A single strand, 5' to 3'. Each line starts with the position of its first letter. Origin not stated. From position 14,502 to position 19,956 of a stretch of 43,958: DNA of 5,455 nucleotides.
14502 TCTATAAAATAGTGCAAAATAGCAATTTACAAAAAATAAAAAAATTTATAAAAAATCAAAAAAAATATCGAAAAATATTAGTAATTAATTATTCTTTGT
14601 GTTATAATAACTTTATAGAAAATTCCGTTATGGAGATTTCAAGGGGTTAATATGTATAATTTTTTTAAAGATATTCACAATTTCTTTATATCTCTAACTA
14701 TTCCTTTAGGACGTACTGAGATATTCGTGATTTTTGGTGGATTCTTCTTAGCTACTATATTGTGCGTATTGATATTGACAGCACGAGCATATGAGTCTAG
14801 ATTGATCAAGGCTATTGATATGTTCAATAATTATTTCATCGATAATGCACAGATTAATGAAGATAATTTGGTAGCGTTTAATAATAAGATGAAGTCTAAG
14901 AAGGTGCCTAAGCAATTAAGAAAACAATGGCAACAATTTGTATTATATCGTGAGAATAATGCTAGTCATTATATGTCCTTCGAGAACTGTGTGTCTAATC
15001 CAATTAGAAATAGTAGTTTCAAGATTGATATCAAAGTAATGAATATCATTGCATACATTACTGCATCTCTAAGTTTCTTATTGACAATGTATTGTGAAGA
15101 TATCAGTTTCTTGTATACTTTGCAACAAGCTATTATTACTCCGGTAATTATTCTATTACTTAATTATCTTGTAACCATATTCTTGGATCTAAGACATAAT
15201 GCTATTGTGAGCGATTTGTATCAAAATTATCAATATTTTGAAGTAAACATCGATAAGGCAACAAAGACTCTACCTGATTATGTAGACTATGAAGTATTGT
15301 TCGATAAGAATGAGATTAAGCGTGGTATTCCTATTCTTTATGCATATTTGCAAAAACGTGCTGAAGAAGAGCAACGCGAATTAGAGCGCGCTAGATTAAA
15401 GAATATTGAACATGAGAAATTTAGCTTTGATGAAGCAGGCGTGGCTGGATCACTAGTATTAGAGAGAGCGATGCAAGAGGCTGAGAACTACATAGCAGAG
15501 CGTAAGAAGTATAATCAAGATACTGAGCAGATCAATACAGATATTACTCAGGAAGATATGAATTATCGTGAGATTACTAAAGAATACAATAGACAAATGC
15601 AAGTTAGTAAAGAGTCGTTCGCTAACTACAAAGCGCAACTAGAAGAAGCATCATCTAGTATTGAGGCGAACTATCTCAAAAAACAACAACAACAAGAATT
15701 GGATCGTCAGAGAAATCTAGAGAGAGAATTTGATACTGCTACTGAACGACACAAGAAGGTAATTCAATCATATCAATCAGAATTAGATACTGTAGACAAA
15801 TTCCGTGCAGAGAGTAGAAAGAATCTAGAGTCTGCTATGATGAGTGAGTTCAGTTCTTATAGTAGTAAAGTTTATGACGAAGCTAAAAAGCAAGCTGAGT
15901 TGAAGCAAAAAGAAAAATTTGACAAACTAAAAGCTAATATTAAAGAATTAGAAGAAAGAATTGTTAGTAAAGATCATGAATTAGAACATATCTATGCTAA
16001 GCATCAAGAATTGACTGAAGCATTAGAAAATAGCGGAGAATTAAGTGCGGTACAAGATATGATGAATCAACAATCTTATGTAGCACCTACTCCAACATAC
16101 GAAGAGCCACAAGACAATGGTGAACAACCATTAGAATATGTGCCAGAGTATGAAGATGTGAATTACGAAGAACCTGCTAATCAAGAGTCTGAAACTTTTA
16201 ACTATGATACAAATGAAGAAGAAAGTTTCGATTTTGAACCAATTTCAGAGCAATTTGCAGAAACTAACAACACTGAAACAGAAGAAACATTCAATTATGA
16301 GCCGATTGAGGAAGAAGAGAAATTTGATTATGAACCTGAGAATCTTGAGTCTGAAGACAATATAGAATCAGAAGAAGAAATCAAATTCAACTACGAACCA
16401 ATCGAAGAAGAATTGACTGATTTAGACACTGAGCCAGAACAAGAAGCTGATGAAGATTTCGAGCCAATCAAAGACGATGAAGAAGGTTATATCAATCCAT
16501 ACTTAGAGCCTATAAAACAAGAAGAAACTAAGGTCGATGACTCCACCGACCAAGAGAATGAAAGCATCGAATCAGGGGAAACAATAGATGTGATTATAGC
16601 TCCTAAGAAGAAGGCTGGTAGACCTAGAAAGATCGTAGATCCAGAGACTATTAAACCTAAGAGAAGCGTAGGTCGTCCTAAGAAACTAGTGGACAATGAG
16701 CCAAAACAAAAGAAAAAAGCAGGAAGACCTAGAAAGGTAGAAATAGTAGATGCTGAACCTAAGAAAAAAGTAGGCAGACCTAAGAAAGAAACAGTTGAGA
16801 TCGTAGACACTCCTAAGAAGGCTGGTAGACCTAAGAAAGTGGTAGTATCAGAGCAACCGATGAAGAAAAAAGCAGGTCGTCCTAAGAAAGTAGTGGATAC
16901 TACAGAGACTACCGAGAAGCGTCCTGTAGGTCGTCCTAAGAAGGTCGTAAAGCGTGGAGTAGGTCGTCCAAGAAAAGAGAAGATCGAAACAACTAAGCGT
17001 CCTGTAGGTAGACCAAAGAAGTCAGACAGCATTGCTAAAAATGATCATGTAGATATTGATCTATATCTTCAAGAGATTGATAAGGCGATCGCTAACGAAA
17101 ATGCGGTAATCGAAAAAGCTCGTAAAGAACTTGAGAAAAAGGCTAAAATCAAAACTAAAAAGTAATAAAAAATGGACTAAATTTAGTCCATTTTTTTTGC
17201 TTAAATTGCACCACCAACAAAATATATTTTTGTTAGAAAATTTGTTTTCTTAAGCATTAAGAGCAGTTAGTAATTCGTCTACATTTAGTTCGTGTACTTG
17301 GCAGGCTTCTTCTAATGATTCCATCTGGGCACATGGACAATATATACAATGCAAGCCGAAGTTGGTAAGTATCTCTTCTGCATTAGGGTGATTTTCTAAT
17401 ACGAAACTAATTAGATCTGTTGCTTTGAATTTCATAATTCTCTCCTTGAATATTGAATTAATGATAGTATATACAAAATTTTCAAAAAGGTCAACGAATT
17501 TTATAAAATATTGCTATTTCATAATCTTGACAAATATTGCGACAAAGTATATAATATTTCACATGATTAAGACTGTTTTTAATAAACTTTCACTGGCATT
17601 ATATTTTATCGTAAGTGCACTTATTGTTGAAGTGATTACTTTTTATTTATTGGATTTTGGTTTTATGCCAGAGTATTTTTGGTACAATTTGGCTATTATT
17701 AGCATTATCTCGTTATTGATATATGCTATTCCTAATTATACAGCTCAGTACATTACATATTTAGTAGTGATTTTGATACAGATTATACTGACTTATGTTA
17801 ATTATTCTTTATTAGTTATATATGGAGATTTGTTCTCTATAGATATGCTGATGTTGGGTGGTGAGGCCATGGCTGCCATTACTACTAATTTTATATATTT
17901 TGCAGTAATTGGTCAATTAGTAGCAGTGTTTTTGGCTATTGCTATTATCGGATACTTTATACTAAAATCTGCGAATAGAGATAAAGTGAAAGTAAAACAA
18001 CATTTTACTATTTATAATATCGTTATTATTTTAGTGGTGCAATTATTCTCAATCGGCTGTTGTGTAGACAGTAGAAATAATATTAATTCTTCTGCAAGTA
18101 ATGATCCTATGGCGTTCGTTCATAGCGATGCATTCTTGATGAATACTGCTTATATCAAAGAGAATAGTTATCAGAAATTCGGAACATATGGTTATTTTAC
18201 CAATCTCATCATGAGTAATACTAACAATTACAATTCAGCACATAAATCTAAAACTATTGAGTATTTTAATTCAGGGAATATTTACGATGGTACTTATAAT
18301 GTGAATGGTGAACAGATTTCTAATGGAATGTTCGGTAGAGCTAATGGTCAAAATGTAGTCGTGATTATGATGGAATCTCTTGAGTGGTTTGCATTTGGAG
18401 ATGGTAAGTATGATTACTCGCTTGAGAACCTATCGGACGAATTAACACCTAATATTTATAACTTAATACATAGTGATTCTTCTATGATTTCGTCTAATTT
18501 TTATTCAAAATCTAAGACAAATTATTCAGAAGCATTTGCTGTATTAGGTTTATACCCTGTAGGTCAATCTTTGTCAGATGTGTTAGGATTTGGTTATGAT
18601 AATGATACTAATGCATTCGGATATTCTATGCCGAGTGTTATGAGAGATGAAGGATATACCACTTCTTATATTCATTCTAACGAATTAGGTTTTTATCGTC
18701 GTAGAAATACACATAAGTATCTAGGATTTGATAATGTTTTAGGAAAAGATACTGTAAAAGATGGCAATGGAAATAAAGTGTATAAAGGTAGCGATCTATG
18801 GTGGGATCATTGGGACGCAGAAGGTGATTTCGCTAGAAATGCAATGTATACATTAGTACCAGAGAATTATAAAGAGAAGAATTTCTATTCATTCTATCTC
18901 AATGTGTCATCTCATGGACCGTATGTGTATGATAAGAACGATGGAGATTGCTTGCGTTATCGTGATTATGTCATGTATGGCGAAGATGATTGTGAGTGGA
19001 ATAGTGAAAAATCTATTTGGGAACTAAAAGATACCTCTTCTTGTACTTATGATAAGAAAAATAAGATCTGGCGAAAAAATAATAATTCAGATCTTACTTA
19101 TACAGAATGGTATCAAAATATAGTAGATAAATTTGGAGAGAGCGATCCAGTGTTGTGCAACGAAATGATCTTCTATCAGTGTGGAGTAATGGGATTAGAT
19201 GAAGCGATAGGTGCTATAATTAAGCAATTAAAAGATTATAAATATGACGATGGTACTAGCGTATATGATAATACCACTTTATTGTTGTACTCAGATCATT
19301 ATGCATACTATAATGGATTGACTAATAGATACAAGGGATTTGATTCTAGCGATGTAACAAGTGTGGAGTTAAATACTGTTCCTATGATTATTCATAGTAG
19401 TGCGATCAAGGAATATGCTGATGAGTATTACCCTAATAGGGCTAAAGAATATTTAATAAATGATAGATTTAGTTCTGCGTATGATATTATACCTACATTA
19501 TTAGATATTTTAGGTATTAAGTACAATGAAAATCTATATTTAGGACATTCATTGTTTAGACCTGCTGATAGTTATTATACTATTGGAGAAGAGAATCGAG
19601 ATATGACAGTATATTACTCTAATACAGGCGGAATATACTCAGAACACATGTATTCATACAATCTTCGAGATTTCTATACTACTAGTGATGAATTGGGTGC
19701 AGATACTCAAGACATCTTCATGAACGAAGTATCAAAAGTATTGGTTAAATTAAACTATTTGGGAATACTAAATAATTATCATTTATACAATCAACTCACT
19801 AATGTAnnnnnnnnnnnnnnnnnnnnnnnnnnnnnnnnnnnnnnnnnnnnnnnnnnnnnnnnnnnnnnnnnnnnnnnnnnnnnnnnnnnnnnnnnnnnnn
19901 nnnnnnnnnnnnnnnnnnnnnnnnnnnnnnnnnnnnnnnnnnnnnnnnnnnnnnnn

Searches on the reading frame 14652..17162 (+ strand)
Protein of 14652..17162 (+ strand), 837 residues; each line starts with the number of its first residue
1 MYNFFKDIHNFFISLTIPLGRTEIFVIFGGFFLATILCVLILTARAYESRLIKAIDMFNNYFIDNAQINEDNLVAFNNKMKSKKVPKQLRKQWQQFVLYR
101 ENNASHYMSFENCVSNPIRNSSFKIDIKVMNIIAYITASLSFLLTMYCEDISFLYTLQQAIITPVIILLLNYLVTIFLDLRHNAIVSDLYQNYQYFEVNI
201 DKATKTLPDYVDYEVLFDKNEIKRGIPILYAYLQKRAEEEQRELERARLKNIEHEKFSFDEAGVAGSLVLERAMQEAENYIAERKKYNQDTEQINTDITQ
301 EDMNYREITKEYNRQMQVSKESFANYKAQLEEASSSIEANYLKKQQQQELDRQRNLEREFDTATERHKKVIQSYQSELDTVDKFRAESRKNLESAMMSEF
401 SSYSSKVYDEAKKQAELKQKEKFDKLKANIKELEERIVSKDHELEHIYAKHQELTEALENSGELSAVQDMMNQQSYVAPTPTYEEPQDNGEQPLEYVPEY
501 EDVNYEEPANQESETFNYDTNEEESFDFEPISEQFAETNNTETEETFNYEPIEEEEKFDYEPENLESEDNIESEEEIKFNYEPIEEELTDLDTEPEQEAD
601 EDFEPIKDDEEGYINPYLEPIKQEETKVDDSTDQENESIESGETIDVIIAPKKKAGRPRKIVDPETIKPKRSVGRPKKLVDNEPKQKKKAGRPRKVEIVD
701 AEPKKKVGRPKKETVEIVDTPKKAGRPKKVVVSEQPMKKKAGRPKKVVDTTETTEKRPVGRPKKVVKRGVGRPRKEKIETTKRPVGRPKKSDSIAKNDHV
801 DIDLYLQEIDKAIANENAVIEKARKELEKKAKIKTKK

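Call 68: search_protein_families(library=pfam, proteins=[window:14652-17162:+], max_evalue=0.00001)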
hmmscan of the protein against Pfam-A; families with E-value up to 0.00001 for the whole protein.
window:14652-17162:+ (837 aa): 1 family
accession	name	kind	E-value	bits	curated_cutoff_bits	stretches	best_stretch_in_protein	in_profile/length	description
PF02178.24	AT_hook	-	1.9e-07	30.6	17.4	0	782-792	1-11/13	AT hook motif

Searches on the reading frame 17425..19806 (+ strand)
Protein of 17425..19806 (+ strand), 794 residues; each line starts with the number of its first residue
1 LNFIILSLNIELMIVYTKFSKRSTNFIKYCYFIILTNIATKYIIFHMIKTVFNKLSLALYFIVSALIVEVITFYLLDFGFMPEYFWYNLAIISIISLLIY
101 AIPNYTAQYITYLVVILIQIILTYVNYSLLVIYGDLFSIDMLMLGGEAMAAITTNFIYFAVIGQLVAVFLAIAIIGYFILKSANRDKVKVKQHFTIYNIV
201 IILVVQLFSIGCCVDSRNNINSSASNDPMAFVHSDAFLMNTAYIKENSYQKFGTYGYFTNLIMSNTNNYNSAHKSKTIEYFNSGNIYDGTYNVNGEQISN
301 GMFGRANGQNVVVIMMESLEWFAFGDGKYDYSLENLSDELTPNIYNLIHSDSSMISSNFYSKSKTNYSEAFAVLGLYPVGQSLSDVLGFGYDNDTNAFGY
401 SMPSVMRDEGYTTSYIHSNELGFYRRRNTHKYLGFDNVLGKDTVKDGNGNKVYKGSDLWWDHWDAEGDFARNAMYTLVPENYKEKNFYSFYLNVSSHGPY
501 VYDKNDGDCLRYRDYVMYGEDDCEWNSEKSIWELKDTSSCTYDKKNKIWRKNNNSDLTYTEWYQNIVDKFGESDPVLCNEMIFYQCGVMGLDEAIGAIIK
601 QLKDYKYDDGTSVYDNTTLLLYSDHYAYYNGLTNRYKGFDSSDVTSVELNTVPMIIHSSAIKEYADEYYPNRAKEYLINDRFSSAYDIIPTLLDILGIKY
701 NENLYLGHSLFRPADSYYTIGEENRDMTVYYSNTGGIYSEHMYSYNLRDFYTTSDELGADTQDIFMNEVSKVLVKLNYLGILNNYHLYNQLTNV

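Call 68: search_protein_families(library=pfam, proteins=[window:17425-19806:+], max_evalue=0.00001)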
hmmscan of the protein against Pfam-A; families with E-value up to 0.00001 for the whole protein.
window:17425-19806:+ (794 aa): 1 family
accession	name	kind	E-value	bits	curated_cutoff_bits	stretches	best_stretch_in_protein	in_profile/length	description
PF00884.28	Sulfatase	-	1.9e-23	83.7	25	1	309-698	1-301/301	Sulfatase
